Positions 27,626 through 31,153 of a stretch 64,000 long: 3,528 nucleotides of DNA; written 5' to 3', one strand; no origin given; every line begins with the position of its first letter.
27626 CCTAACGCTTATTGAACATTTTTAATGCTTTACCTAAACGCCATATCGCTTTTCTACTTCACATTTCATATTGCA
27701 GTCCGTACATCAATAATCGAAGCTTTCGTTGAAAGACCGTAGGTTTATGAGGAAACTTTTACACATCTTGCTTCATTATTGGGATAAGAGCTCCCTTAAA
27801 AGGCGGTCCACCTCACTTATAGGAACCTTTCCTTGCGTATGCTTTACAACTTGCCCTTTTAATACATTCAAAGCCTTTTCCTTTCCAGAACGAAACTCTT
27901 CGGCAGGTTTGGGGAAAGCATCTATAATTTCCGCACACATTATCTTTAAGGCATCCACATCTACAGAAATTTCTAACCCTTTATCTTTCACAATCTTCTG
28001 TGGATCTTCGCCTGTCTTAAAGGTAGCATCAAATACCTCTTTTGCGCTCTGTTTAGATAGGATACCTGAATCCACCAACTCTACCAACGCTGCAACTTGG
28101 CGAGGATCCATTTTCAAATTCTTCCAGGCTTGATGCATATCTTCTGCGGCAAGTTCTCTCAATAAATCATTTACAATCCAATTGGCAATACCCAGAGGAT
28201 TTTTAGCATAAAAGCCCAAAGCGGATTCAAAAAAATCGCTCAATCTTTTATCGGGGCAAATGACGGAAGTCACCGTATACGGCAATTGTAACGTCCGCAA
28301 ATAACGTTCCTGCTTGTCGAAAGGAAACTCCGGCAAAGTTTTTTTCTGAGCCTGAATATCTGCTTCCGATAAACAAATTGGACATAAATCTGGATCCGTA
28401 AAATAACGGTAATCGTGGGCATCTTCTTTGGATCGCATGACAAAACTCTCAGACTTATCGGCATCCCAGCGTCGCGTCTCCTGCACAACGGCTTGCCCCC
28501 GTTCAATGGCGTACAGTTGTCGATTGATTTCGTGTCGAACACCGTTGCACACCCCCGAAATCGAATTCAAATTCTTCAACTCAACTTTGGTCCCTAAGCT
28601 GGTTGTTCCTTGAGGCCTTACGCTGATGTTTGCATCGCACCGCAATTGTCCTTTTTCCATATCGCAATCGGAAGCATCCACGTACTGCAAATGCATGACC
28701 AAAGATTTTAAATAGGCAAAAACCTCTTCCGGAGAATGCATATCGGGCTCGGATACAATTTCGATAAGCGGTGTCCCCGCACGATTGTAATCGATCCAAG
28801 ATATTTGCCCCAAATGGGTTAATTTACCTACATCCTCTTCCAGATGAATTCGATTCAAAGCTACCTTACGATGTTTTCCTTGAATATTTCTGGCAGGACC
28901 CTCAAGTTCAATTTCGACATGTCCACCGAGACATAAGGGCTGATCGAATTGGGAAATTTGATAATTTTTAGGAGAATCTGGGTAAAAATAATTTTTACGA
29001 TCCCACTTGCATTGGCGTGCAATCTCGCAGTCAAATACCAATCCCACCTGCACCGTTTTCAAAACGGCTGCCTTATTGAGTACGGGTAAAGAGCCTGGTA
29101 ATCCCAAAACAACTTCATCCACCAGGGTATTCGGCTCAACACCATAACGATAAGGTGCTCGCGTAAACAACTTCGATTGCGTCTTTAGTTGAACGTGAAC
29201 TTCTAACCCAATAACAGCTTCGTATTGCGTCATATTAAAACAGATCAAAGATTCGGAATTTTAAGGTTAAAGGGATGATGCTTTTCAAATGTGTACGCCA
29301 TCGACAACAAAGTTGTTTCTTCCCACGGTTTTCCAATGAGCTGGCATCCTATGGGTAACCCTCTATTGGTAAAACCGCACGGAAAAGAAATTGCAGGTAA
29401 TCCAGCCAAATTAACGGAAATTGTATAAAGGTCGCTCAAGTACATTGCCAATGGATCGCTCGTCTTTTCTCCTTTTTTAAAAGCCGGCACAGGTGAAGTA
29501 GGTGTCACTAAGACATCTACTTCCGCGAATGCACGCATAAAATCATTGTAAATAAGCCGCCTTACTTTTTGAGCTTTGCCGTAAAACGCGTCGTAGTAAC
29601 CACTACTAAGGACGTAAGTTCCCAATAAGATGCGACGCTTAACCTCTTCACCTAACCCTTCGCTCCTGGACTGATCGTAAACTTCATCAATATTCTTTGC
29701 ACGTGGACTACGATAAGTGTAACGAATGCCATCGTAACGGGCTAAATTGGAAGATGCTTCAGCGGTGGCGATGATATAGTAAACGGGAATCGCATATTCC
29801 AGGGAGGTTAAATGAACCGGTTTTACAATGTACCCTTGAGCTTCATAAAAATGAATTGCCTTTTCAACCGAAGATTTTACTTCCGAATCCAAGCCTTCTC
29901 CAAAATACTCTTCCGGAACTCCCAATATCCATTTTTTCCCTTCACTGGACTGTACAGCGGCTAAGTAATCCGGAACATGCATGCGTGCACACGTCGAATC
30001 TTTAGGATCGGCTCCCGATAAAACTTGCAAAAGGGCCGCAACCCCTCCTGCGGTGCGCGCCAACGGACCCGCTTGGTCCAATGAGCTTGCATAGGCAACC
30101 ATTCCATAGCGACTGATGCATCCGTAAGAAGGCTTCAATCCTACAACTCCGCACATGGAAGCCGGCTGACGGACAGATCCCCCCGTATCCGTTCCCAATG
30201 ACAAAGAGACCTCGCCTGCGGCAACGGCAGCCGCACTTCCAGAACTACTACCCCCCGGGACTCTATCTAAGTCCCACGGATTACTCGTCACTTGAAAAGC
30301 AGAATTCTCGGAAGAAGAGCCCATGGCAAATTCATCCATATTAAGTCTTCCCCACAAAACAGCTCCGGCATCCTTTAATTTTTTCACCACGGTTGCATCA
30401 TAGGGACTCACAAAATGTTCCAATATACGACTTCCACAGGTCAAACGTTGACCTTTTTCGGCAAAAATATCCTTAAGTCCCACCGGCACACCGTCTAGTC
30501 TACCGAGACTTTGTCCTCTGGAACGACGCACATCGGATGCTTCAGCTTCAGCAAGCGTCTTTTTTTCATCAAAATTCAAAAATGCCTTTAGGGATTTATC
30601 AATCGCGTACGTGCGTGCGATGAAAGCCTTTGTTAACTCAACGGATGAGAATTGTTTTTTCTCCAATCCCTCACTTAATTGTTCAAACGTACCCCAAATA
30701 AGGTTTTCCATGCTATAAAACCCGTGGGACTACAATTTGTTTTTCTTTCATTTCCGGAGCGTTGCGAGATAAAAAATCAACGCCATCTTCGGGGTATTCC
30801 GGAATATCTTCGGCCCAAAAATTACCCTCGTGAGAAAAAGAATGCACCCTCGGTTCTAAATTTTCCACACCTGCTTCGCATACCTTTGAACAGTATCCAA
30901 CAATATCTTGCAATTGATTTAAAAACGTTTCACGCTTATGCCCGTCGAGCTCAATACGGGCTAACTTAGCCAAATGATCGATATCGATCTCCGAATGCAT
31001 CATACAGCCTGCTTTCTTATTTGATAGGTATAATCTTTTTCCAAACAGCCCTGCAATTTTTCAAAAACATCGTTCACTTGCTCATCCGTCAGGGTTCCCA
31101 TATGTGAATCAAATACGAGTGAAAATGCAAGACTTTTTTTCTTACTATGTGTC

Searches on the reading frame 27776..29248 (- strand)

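Call 13: search_protein_families(library=pfam, proteins=[window:27776-29248:-], max_evalue=0.01)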
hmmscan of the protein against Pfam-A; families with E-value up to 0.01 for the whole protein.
window:27776-29248:- (490 aa): 2 families
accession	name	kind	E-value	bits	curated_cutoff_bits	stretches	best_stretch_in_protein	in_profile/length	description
PF02934.20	GatB_N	-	1.2e-108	363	23.4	1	12-297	2-275/277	GatB/GatE catalytic domain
PF02637.23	GatB_Yqey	-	5.4e-33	114.4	27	1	338-488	1-148/148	GatB domain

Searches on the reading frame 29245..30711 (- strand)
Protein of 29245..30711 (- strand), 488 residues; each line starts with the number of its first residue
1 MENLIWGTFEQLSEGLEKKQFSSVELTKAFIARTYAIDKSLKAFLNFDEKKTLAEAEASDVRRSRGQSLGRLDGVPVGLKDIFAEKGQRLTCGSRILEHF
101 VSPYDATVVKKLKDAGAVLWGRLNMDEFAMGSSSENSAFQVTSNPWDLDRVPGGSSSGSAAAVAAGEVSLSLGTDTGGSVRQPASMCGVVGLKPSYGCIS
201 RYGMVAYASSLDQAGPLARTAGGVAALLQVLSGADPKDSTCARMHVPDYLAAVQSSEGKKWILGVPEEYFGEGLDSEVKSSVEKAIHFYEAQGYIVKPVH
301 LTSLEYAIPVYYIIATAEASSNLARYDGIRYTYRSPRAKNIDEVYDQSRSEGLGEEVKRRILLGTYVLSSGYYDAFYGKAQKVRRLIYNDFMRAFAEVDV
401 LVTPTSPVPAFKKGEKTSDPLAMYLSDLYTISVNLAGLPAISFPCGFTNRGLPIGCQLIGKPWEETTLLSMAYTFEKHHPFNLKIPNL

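Call 13: search_protein_families(library=pfam, proteins=[window:29245-30711:-], max_evalue=0.01)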
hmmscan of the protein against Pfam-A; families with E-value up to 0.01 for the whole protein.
window:29245-30711:- (488 aa): 1 family
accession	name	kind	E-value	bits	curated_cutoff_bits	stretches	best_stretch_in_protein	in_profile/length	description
PF01425.27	Amidase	-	8.1e-151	503.5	27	1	25-469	1-445/445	Amidase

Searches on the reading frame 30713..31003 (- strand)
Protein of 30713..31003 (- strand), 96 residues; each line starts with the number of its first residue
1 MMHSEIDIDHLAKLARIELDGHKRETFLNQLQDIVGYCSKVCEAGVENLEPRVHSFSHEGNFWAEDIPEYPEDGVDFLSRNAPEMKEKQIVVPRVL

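Call 63: search_protein_families(library=pfam, proteins=[window:30713-31003:-], max_evalue=0.001)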
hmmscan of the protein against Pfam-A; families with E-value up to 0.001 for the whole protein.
window:30713-31003:- (96 aa): 1 family
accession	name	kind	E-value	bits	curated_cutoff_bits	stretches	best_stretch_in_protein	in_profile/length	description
PF02686.20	GatC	-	2.7e-07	31.1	23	1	22-92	4-66/66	Glu-tRNAGln amidotransferase C subunit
